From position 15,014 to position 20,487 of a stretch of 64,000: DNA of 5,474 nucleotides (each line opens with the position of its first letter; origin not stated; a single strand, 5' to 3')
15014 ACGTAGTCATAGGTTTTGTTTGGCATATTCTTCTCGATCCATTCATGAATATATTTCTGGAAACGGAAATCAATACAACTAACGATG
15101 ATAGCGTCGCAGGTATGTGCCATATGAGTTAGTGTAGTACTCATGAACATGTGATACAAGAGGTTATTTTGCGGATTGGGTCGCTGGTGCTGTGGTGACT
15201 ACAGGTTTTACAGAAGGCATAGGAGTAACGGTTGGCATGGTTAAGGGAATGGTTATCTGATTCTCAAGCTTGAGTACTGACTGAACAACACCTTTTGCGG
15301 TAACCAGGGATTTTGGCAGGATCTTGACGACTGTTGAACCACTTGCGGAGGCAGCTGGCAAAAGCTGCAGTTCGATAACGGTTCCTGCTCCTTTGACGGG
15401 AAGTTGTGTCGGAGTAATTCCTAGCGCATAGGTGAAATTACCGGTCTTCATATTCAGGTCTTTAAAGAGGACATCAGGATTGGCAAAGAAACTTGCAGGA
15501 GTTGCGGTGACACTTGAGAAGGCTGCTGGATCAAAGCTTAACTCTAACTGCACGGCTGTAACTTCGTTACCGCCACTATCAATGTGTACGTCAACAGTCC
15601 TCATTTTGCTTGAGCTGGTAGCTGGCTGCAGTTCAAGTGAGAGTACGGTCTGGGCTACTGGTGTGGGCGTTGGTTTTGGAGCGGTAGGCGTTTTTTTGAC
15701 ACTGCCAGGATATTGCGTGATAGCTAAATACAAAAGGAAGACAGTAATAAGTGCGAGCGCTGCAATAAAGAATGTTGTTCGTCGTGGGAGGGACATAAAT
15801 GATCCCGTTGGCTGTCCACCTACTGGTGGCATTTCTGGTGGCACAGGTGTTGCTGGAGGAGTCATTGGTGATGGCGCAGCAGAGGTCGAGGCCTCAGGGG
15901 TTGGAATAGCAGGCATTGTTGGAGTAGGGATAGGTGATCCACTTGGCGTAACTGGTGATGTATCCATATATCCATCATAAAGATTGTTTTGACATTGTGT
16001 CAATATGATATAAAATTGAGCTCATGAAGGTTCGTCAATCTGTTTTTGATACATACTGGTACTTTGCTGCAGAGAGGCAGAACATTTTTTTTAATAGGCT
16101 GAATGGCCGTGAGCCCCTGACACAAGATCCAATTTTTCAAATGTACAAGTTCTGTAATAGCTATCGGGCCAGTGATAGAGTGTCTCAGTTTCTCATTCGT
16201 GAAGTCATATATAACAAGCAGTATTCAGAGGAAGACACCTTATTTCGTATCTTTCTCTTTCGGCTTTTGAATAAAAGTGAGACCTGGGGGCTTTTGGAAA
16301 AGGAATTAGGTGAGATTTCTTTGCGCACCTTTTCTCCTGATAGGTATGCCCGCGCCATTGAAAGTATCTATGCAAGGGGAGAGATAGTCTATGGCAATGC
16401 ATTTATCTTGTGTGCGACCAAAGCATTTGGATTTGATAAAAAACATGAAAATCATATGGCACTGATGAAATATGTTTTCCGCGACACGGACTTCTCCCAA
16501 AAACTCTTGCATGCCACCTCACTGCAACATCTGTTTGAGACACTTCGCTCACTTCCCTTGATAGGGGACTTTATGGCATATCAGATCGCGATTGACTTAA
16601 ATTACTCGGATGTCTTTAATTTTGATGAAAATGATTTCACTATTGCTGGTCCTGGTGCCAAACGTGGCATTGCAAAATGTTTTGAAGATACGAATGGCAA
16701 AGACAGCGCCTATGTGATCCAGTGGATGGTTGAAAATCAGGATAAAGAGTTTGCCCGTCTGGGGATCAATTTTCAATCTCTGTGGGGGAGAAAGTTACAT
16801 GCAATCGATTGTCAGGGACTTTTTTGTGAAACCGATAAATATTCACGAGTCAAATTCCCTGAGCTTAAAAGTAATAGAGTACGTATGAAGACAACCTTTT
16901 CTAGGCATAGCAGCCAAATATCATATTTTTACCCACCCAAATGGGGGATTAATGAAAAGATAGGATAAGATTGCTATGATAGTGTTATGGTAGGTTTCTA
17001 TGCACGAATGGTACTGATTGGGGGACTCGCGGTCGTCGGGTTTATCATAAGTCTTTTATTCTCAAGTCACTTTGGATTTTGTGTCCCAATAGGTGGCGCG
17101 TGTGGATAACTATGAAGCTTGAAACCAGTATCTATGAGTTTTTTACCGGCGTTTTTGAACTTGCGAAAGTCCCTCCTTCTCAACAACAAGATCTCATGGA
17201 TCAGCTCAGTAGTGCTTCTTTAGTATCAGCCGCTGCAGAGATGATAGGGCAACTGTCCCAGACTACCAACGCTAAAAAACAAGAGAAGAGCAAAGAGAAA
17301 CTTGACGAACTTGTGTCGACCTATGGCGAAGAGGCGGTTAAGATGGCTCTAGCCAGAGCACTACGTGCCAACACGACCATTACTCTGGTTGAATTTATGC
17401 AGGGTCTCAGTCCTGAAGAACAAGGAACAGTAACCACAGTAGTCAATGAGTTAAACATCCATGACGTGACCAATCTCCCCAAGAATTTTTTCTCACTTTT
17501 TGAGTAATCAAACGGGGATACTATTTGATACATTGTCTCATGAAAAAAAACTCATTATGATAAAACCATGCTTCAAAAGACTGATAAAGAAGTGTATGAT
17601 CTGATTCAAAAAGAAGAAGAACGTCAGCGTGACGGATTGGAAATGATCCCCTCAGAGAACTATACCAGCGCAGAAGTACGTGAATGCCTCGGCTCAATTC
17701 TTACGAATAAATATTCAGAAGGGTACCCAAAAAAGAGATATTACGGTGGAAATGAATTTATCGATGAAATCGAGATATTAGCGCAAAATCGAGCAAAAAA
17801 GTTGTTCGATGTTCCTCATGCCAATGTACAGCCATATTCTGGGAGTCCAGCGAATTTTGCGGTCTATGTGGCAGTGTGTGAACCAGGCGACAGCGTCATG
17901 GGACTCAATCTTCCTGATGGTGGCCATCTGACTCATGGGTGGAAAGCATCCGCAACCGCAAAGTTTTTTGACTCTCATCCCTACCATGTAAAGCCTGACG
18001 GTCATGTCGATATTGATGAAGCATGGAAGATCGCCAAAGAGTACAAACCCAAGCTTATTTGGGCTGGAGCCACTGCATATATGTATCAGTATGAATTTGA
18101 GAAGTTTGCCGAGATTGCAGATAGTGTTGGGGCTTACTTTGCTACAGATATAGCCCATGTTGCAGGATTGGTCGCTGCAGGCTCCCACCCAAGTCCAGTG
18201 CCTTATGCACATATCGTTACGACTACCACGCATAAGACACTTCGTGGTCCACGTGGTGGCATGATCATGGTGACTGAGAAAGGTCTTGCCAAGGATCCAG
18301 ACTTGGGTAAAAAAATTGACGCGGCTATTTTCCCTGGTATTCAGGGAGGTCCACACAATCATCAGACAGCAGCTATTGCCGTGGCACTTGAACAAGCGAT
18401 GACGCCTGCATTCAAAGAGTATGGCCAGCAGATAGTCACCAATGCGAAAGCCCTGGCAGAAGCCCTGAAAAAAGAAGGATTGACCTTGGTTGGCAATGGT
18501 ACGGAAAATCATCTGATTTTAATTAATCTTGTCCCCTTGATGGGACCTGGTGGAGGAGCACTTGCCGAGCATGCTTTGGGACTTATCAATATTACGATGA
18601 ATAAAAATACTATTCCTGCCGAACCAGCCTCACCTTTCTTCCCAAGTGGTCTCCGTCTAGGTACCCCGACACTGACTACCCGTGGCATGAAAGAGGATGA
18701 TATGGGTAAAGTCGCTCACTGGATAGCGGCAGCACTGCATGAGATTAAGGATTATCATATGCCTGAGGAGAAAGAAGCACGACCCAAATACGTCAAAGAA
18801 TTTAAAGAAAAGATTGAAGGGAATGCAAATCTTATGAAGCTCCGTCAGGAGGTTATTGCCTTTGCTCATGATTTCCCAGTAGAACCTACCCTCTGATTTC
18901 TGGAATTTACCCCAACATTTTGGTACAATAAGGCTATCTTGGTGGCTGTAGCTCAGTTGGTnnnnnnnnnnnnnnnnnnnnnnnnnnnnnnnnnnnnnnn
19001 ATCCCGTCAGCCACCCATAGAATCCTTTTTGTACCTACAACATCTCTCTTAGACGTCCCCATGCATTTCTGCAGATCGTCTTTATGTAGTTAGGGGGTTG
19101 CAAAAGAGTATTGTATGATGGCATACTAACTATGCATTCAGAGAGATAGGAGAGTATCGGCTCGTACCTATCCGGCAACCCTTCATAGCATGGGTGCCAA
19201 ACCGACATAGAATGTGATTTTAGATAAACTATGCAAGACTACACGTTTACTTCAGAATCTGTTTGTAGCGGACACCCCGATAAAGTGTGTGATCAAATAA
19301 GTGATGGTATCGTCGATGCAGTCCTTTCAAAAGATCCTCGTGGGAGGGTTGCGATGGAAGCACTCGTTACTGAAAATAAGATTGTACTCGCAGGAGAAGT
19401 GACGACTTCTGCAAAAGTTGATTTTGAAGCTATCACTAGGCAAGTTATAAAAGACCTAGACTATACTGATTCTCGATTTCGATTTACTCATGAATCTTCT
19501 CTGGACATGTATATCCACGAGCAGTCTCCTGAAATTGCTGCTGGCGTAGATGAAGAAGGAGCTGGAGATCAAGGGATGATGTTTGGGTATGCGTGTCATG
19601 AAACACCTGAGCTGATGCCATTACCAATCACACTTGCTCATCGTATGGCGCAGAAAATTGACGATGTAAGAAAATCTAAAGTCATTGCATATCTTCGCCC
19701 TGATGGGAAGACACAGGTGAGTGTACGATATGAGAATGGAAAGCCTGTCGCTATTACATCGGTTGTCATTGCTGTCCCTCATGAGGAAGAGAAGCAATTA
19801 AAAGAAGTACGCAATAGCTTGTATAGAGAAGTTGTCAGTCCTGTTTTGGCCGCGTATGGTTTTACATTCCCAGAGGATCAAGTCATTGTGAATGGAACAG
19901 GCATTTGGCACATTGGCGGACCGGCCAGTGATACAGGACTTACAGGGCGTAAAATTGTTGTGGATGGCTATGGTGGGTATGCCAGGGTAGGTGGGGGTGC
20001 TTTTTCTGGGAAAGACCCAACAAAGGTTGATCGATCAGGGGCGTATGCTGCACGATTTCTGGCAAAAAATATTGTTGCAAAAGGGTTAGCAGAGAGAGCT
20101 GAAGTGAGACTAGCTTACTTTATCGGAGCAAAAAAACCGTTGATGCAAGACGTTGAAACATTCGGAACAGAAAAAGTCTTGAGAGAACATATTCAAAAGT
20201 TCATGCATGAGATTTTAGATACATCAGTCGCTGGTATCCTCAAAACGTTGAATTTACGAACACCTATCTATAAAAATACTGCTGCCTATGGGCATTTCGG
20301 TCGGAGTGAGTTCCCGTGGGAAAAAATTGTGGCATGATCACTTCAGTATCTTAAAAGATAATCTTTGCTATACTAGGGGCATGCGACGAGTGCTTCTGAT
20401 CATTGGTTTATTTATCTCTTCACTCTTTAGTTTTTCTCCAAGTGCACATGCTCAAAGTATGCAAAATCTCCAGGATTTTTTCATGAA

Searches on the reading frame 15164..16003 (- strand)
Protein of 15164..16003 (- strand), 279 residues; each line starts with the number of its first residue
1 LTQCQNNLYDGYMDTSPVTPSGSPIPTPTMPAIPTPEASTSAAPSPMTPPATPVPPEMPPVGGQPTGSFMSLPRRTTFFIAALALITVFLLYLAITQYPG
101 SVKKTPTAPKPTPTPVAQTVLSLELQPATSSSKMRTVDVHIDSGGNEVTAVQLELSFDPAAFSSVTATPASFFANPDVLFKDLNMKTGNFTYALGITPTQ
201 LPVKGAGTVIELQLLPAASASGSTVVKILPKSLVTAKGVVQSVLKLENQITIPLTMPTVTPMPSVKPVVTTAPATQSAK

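Call 5: search_protein_families(library=pfam, proteins=[window:15164-16003:-], max_evalue=0.01)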
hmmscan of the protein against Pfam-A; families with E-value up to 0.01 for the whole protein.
window:15164-16003:- (279 aa): 1 family
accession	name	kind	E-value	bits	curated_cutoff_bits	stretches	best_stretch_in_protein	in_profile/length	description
PF00963.24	Cohesin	-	4.8e-05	24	24.1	1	136-241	17-126/139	Cohesin domain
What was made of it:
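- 15164..16003 (-): Candidate surface protein only. It is a type II membrane protein with TM 77-95, an external Pro/Thr linker at 96-115 and a cohesin-like domain. Cohesin 24.0 bits against a cut-off of 24.1 (call 5).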

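Call 11: search_protein_families(library=ncbifam, proteins=[window:15164-16003:-], max_evalue=0.01)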
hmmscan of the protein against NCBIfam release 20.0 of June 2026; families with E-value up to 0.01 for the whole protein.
window:15164-16003:- (279 aa): 0 families

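Call 90: search_protein_families(library=phrogs, proteins=[window:15164-16003:-], max_evalue=0.00001)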
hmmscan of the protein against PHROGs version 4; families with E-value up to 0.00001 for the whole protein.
window:15164-16003:- (279 aa): 0 families

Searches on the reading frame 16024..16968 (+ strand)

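Call 10: search_protein_families(library=pfam, proteins=[window:16024-16968:+], max_evalue=0.001)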
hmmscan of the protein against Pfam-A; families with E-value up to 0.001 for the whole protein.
window:16024-16968:+ (314 aa): 1 family
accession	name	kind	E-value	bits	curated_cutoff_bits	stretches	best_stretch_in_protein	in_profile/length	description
PF18723.6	HMUDK_hel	-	2.4e-101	339.2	25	1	6-282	2-280/281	5-hmdU DNA kinase, helical domain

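Call 90: search_protein_families(library=phrogs, proteins=[window:16024-16968:+], max_evalue=0.00001)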
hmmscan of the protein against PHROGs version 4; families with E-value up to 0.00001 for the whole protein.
window:16024-16968:+ (314 aa): 2 families
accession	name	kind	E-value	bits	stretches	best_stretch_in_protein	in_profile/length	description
phrog_2396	-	unknown function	3.9e-59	201.9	1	6-292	5-317/331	-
phrog_800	-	head and packaging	1.5e-08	34.7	1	19-274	287-471/511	terminase small subunit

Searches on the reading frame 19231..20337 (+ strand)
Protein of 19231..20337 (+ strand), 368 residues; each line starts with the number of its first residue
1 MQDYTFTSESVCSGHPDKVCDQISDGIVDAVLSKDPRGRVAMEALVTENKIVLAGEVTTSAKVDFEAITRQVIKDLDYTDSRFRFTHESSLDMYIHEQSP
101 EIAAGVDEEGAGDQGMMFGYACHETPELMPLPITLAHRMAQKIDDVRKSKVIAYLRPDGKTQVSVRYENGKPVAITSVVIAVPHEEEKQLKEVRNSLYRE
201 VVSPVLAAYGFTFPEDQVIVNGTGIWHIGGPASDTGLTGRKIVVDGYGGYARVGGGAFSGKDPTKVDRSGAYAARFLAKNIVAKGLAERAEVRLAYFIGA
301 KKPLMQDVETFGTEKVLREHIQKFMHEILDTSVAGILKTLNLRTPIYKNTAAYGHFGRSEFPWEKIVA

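Call 9: search_protein_families(library=pfam, proteins=[window:19231-20337:+], max_evalue=0.001)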
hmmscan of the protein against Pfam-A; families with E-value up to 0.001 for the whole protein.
window:19231-20337:+ (368 aa): 3 families
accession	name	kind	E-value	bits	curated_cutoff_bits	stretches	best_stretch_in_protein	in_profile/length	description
PF02773.21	S-AdoMet_synt_C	-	1.7e-59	200.1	25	1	228-365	1-138/138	S-adenosylmethionine synthetase, C-terminal domain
PF02772.21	S-AdoMet_synt_M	-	1.3e-40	138.7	29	1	108-224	1-118/120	S-adenosylmethionine synthetase, central domain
PF00438.25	S-AdoMet_synt_N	-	9e-35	119.6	33.1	1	4-100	2-99/99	S-adenosylmethionine synthetase, N-terminal domain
